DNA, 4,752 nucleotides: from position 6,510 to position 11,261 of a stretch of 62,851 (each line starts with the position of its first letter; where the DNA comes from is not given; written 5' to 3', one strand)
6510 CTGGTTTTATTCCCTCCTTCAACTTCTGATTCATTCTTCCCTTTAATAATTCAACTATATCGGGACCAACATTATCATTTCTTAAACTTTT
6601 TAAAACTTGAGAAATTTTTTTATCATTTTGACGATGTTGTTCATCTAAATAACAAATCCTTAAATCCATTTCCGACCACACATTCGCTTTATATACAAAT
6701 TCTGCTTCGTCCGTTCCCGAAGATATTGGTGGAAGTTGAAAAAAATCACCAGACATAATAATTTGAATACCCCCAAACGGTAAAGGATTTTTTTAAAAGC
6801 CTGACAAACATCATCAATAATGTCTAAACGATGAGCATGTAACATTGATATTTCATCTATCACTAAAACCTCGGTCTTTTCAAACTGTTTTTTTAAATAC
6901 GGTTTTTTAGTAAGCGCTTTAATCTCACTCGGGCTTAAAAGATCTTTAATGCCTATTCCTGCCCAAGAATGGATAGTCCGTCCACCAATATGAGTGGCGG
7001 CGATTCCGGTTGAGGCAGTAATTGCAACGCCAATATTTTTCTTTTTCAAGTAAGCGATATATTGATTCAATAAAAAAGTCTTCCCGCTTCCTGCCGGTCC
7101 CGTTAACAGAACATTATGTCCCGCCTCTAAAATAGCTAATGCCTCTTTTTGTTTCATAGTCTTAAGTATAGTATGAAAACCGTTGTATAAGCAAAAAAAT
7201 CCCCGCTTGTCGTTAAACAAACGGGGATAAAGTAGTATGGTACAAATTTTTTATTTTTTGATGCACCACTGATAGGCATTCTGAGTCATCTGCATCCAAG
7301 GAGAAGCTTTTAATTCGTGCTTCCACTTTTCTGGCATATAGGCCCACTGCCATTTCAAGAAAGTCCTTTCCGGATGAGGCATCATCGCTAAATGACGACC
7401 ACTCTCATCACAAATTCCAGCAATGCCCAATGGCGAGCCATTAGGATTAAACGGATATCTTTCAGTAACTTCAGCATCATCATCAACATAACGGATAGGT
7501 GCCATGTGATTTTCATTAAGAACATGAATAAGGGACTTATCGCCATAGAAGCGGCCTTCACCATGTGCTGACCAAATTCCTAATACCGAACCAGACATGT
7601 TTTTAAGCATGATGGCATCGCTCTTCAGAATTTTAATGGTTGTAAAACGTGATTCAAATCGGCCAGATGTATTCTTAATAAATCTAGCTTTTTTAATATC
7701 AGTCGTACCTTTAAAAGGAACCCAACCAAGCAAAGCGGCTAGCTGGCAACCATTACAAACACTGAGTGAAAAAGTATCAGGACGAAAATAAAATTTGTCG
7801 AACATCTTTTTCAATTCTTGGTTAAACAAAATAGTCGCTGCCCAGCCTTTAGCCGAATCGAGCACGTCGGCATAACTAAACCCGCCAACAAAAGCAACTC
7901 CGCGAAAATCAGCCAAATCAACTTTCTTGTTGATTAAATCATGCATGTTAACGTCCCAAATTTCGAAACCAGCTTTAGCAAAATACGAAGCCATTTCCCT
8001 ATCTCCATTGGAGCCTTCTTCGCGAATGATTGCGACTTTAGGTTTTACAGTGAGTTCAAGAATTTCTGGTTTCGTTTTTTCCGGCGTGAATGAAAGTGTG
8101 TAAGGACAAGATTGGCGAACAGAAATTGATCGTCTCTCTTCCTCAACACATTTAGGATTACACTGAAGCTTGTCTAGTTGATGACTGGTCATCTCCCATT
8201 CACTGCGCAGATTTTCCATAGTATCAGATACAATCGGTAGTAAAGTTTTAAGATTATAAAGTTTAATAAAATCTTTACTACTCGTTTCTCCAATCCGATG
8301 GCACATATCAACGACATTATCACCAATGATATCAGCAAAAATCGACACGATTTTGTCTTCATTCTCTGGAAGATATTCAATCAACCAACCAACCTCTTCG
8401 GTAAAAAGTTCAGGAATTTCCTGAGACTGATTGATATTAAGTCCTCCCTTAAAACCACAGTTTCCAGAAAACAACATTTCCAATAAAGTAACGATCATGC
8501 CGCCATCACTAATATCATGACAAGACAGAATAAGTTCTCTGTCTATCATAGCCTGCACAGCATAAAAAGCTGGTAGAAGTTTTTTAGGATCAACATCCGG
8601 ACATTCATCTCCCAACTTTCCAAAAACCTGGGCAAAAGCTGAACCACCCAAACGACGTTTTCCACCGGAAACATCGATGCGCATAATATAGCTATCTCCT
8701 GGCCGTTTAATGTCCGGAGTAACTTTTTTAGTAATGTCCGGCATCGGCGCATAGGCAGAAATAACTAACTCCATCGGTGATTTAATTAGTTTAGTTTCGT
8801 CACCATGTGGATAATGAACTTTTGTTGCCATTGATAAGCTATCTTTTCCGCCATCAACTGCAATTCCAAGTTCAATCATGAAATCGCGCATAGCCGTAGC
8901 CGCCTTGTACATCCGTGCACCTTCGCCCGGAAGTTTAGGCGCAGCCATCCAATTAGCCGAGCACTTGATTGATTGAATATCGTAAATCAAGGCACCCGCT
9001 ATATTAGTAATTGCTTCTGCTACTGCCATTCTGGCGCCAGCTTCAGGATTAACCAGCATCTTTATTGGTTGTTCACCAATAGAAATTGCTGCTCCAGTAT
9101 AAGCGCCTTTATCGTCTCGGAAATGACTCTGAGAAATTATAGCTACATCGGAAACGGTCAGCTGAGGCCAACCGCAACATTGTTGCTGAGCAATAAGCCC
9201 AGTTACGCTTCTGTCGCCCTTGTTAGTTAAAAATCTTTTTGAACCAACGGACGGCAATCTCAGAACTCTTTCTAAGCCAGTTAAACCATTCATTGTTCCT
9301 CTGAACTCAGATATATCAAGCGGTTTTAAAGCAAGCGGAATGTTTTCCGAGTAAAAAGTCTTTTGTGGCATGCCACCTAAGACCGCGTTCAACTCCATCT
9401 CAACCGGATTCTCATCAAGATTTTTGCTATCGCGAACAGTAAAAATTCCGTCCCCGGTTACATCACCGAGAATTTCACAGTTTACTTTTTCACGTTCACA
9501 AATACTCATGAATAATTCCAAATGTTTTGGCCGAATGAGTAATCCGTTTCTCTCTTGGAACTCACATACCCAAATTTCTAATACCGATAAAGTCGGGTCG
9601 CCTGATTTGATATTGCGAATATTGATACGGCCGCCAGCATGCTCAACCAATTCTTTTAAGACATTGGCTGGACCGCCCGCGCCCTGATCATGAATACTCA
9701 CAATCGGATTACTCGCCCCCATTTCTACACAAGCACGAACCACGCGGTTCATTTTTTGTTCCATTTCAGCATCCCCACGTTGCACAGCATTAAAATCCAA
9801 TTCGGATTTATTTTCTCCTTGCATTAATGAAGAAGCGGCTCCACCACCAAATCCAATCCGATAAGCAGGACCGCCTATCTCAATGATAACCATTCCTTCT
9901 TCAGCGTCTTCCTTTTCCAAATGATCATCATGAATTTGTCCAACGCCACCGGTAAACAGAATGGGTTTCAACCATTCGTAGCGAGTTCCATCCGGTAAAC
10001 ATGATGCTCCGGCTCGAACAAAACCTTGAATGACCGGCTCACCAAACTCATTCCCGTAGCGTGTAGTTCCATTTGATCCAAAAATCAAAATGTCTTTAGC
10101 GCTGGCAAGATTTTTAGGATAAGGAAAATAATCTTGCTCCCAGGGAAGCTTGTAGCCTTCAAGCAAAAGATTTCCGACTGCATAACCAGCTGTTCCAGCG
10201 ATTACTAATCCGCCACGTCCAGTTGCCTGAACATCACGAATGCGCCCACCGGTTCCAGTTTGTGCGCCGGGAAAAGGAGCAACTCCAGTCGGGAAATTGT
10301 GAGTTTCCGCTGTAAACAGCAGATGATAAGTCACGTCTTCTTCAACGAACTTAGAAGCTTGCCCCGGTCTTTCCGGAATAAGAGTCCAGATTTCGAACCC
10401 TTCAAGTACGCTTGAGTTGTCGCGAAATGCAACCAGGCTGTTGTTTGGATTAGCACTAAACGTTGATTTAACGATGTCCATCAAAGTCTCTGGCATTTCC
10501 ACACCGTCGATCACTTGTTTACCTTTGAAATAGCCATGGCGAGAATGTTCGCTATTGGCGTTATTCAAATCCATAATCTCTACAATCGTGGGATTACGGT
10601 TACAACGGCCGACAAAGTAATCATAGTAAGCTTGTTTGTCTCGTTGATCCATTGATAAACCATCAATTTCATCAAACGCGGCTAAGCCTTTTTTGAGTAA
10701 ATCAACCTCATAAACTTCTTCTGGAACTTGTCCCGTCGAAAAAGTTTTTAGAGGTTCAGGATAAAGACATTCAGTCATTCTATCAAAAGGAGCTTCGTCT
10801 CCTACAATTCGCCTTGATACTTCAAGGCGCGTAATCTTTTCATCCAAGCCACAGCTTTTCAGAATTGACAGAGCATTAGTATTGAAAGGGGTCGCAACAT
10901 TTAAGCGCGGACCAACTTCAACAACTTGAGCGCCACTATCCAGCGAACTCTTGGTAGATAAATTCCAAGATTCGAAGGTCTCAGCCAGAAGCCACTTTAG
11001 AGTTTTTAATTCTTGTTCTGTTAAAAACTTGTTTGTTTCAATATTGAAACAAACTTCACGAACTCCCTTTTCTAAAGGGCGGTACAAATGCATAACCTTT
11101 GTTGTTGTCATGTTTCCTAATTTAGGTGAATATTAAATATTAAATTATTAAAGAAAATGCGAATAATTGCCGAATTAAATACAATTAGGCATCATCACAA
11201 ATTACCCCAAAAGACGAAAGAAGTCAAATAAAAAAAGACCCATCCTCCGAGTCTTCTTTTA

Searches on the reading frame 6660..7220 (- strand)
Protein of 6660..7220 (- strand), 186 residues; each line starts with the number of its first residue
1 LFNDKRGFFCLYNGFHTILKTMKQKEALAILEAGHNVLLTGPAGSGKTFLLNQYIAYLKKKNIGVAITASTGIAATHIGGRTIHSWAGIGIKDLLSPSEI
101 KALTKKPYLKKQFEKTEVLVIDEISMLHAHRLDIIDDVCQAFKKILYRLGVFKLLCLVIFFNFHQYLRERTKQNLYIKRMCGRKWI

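Call 81: search_protein_families(library=pfam, proteins=[window:6660-7220:-], max_evalue=0.0001)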
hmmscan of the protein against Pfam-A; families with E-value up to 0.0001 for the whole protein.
window:6660-7220:- (186 aa): 13 families
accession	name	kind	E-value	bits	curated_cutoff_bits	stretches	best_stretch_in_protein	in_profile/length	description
PF05970.20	PIF1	-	1.4e-24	87.4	25.9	1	29-143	17-130/223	PIF1-like helicase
PF13245.12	AAA_19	-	2e-12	47.9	25.1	1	24-139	1-115/134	AAA domain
PF13604.12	AAA_30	-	6.6e-12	46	27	1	23-135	5-108/191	AAA domain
PF13401.12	AAA_22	-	9.3e-07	29.7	27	1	36-132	7-101/130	AAA domain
PF03266.21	NTPase_1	-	3.8e-06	27.3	23.9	0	36-65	1-30/168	NTPase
PF00270.35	DEAD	-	5.2e-06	26.7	26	0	23-71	3-54/167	DEAD/DEAH box helicase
PF13191.12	AAA_16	-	6e-06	27.3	32.6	1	34-69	24-59/167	AAA ATPase domain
PF07728.20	AAA_5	-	7.9e-06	26.4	22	1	36-133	1-84/139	AAA domain (dynein-related subfamily)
PF00437.27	T2SSE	-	8.9e-06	25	24.9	1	25-78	132-187/370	Type II/IV secretion system protein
PF20720.3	nSTAND3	-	9.3e-06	25.9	27.2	1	21-65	4-48/155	Novel STAND NTPase 3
PF01078.27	Mg_chelatase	-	3.6e-05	23.7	20.3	1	17-58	4-46/207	Magnesium chelatase, subunit ChlI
PF12775.13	AAA_7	-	3.9e-05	23.7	25.8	1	30-70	29-70/181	P-loop containing dynein motor region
PF13173.12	AAA_14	-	6.1e-05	23.5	27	0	36-63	4-32/129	AAA domain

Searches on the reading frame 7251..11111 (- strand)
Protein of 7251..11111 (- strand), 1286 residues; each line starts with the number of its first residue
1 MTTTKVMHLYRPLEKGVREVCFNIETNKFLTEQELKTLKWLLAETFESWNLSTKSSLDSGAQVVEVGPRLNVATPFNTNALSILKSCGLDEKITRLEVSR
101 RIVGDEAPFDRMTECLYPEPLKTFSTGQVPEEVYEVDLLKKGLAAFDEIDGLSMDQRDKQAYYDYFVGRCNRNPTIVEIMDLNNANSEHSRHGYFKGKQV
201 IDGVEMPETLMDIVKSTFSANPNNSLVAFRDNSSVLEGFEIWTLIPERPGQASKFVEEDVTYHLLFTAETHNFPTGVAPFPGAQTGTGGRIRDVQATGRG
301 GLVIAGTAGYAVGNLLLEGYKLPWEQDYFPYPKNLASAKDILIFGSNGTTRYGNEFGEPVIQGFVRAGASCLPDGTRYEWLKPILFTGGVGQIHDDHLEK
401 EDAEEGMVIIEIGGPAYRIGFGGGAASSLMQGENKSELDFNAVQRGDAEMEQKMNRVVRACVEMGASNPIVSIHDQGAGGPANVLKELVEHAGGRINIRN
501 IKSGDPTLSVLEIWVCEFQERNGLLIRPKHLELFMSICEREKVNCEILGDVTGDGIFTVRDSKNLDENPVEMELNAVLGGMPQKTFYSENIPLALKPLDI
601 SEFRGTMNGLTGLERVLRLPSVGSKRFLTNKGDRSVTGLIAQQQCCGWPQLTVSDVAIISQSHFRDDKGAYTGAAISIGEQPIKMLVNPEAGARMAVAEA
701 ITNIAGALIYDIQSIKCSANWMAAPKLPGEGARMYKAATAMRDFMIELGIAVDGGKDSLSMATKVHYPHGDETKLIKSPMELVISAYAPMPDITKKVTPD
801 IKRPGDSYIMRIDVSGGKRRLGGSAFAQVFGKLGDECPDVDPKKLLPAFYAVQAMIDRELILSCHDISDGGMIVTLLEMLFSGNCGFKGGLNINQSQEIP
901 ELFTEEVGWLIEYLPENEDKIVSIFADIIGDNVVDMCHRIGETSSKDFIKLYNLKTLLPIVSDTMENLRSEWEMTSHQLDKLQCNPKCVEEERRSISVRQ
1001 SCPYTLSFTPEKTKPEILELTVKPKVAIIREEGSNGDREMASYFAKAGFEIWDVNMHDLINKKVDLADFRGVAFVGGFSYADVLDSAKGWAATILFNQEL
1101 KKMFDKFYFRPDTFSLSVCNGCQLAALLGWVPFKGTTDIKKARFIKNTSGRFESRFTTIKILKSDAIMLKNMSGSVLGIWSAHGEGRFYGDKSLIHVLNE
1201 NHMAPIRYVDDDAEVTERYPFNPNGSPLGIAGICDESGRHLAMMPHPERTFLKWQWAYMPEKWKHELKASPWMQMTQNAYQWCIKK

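Call 81: search_protein_families(library=pfam, proteins=[window:7251-11111:-], max_evalue=0.0001)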
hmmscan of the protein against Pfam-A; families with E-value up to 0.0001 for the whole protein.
window:7251-11111:- (1286 aa): 5 families
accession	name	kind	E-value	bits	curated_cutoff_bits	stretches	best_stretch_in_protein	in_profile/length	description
PF13507.12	GATase_5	-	1e-98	330.1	27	1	1023-1283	1-260/260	CobB/CobQ-like glutamine amidotransferase domain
PF22689.1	FGAR-AT_PurM_N-like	-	6.1e-54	182.5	27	1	624-789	1-160/160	FGAR-AT PurM_N-like domain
PF02769.27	AIRS_C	-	7.2e-38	130.6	23.1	2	404-560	1-154/156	AIR synthase related protein, C-terminal domain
PF18076.6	FGAR-AT_N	-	6e-09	36.3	26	1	20-102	2-77/115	Formylglycinamide ribonucleotide amidotransferase N-terminal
PF18072.6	FGAR-AT_linker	-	4.4e-05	24.4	26.6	0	150-192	8-49/50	Formylglycinamide ribonucleotide amidotransferase linker domain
